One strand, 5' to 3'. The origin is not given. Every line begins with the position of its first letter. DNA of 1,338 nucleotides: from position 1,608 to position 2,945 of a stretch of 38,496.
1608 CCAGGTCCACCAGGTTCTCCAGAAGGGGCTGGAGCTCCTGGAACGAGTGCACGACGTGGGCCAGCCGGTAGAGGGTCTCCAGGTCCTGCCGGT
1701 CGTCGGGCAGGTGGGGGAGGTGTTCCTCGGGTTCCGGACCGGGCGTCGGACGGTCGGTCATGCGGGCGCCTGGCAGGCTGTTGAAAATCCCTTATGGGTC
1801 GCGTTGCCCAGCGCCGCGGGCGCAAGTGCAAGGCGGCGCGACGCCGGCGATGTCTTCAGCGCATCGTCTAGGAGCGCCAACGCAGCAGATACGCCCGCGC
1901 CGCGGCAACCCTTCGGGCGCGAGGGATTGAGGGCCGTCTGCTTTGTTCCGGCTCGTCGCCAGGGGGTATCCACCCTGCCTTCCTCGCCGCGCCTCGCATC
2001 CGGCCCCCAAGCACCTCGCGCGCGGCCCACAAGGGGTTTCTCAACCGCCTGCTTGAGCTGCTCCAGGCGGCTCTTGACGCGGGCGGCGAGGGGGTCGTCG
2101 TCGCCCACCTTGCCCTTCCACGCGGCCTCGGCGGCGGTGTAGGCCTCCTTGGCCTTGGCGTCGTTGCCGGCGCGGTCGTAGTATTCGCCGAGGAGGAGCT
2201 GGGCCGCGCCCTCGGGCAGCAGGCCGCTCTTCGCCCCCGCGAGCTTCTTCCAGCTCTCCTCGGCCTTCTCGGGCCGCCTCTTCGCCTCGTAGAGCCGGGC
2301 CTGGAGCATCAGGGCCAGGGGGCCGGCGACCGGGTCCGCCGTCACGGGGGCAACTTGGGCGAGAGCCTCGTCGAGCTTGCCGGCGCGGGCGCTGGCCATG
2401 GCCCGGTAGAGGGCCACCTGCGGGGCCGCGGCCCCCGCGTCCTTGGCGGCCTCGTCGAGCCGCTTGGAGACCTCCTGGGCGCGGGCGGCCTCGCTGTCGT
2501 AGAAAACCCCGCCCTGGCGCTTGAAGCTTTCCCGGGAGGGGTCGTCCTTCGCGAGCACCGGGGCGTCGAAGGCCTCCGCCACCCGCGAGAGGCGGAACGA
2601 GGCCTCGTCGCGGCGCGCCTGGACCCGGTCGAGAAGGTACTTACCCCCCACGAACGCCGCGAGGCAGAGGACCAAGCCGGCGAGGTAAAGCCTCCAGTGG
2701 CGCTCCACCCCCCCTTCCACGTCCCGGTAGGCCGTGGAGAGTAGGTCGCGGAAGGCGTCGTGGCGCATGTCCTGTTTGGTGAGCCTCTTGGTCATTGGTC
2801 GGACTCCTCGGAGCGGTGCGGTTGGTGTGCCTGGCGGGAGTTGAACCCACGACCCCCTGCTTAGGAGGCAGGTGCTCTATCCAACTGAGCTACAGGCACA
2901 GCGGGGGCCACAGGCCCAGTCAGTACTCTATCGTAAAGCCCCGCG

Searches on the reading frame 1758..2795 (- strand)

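Call 74: search_protein_families(library=pfam, proteins=[window:1758-2795:-], max_evalue=0.00001)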
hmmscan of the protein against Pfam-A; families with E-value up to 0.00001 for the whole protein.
window:1758-2795:- (345 aa): 1 family
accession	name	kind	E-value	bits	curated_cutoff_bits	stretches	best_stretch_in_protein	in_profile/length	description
PF09976.15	TPR_21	-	9.2e-07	29.2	25.5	1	32-237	6-181/193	Tetratricopeptide repeat-like domain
